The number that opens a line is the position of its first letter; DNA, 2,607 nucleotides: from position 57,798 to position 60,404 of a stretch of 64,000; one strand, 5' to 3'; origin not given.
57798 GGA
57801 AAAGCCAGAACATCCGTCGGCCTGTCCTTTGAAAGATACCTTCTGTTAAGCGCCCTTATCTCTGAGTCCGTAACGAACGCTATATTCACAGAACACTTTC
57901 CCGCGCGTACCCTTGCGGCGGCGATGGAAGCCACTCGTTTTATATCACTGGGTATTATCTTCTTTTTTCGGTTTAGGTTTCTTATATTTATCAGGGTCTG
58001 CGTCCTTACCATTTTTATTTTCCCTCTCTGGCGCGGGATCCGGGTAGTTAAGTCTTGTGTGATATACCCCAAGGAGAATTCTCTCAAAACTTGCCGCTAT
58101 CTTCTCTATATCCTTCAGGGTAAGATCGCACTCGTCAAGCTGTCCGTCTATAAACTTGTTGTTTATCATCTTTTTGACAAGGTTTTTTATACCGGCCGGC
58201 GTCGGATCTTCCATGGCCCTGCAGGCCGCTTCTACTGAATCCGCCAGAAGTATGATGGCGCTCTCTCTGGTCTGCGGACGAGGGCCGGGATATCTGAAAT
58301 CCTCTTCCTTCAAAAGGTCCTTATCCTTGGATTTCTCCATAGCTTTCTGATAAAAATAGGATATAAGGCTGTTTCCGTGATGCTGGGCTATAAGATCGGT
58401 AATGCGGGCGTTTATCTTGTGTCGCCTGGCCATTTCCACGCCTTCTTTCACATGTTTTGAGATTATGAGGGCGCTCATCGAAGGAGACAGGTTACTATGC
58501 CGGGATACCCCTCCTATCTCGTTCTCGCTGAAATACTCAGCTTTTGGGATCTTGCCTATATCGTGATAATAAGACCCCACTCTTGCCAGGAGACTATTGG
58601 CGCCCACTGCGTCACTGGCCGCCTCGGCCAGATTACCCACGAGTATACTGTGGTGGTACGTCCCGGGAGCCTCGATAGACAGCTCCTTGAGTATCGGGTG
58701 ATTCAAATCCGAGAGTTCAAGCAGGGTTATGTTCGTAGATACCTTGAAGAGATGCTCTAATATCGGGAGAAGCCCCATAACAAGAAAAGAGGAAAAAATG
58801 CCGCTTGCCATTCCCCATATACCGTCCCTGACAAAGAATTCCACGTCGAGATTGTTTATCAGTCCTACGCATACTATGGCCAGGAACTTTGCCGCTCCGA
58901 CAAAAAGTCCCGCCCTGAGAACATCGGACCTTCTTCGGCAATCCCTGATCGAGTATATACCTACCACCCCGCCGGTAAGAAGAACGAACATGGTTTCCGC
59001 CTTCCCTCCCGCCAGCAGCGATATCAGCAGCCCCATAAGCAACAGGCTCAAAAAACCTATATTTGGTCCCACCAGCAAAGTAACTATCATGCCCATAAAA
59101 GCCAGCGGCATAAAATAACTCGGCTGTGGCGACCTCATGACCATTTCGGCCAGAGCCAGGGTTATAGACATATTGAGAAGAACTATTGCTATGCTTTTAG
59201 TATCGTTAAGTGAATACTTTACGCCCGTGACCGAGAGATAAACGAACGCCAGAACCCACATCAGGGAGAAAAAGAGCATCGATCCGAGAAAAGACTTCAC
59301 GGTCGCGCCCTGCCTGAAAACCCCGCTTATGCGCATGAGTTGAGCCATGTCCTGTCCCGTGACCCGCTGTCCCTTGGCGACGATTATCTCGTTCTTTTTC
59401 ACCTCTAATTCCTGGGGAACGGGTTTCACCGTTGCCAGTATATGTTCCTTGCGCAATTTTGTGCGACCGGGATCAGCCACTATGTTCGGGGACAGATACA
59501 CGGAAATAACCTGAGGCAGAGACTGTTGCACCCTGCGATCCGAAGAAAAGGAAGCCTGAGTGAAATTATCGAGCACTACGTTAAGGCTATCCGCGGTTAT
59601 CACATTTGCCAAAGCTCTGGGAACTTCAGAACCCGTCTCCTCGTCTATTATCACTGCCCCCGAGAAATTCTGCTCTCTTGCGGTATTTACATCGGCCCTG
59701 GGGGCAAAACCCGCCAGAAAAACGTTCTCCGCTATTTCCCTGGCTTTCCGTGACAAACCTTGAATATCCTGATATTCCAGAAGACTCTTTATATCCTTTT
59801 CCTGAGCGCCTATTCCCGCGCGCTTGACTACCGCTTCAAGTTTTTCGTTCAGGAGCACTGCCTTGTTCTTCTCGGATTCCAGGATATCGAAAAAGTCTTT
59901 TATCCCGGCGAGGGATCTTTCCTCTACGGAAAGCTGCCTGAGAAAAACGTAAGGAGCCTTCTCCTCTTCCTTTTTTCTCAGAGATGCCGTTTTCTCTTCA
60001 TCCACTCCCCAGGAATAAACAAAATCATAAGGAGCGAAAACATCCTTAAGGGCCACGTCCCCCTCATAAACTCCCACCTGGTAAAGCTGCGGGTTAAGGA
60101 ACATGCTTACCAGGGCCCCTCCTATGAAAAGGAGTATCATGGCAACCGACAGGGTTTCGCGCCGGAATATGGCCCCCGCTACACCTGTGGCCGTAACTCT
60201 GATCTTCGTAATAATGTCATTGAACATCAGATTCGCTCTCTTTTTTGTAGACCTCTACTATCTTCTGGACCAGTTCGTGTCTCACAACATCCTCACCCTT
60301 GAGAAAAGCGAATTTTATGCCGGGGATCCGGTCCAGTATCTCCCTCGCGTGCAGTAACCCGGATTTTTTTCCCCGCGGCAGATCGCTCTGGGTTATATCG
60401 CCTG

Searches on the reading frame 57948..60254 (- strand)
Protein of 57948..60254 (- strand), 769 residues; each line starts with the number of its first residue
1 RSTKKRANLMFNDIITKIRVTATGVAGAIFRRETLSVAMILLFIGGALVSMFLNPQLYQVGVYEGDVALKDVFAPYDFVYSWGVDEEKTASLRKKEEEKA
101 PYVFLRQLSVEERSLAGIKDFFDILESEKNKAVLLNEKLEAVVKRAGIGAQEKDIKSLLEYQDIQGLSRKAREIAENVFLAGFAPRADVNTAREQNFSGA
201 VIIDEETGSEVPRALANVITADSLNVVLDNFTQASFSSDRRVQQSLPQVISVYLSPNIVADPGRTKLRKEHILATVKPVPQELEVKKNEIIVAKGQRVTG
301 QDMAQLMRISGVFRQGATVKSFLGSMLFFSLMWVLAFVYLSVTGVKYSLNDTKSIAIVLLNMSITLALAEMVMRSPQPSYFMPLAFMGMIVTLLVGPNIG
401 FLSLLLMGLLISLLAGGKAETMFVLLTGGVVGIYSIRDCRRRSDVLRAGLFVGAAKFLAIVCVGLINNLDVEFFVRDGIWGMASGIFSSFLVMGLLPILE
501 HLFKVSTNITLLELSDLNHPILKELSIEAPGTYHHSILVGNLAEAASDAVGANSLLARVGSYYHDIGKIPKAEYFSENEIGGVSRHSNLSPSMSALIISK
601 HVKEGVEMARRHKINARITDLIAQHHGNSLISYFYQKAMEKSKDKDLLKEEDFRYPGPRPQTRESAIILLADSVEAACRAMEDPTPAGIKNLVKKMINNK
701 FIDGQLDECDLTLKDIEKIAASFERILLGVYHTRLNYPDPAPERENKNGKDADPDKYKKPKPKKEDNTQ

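Call 43: search_protein_families(library=pfam, proteins=[window:57948-60254:-], max_evalue=0.001)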
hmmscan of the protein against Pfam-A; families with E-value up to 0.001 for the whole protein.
window:57948-60254:- (769 aa): 3 families
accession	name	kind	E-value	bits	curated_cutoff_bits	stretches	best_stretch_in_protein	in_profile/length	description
PF07698.17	7TM-7TMR_HD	-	2.2e-33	116.3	29.4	1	321-507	3-190/190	7TM receptor with intracellular HD hydrolase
PF07697.16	7TMR-HDED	-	5.6e-27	95.6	27.6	1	64-306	2-217/224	7TM-HD extracellular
PF01966.28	HD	-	4.3e-16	59.7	22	1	532-676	1-115/116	HD domain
